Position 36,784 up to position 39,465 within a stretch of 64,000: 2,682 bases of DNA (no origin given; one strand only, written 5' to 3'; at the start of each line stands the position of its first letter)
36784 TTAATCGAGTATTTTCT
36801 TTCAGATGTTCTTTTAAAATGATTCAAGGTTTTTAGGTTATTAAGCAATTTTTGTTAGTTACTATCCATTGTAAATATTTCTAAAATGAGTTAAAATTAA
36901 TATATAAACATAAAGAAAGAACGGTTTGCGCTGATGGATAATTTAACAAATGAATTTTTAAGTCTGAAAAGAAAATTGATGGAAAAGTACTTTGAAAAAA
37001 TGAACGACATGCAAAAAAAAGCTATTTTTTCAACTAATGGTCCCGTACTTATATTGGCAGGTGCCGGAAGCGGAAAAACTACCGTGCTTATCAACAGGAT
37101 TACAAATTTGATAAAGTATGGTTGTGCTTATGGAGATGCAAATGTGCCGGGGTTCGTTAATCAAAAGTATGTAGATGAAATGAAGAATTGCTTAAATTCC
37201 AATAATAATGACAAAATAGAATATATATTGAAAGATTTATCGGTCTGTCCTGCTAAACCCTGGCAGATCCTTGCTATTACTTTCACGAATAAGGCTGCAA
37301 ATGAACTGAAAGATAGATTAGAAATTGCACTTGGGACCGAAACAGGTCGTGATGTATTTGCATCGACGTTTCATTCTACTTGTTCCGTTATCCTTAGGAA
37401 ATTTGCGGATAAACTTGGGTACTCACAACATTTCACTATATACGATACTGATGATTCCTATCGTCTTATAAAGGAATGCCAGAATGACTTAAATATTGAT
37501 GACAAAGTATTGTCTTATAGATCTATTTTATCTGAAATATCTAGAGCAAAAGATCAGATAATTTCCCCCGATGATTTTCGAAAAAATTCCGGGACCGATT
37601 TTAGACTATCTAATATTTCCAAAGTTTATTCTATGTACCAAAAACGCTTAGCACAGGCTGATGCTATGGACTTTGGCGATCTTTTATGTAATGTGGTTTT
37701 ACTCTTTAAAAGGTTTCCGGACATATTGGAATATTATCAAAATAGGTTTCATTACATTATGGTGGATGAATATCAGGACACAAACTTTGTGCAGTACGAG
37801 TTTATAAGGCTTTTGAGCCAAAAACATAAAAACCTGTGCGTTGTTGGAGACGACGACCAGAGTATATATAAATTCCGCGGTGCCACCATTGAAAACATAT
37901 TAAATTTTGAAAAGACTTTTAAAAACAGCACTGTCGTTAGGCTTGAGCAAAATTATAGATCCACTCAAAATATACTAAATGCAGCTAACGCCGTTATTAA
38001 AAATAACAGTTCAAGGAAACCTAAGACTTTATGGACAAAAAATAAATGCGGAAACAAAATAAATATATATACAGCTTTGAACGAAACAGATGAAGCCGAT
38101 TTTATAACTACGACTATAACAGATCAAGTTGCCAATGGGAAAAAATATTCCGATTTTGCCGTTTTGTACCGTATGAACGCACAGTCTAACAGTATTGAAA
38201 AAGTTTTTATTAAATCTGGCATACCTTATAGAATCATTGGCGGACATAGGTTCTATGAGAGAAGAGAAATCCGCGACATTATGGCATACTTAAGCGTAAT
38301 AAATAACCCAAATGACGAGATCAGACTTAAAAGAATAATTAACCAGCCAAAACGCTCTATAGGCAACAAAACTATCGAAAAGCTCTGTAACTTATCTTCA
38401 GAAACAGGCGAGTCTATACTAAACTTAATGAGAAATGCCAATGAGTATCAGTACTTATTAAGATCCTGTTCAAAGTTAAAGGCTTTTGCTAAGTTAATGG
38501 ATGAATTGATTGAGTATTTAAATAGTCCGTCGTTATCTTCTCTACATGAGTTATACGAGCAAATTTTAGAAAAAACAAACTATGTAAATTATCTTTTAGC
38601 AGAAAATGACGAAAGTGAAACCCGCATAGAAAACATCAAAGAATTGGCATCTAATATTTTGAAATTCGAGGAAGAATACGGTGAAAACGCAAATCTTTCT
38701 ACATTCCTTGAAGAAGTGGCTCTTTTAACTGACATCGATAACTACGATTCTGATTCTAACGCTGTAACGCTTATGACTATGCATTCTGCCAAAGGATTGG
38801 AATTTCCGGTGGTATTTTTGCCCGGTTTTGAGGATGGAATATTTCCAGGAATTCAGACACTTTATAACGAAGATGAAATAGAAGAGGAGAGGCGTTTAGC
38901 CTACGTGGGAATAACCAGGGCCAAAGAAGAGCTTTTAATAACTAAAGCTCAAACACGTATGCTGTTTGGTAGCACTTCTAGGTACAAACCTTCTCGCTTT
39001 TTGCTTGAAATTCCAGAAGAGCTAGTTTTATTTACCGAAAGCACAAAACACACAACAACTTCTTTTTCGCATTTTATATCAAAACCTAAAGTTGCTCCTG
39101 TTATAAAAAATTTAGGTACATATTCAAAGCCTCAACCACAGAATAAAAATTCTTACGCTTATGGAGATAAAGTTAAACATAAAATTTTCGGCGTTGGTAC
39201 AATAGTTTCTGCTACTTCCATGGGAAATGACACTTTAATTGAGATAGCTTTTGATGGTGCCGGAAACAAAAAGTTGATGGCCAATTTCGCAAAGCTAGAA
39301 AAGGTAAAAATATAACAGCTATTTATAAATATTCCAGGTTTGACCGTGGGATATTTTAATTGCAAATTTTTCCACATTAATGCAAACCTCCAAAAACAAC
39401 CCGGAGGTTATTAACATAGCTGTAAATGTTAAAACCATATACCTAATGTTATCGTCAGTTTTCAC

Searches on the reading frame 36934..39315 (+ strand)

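Call 9: search_protein_families(library=pfam, proteins=[window:36934-39315:+], max_evalue=0.01)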
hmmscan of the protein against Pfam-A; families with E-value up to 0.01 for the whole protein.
window:36934-39315:+ (793 aa): 7 families
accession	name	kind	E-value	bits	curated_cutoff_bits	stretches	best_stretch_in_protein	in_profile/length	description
PF00580.27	UvrD-helicase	-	1.9e-81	274.2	23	2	98-330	34-271/271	UvrD/REP helicase N-terminal domain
PF13361.12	UvrD_C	-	3.7e-81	273.7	25.6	1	335-673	1-349/350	UvrD-like helicase C-terminal domain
PF13245.12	AAA_19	-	6.3e-20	72.2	25.1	1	27-315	1-134/134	AAA domain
PF21196.3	PcrA_UvrD_tudor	-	1.4e-13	50.9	23.9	1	744-790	2-48/48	PcrA/UvrD tudor domain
PF13538.12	UvrD_C_2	-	4e-09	36.6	27.4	1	611-669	2-51/52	UvrD-like helicase C-terminal domain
PF01443.25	Viral_helicase1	-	9.7e-09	35.8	21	0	551-669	122-226/228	Viral superfamily 1 RNA helicase core domain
PF13604.12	AAA_30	-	0.00021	21.5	27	0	24-131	3-68/191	AAA domain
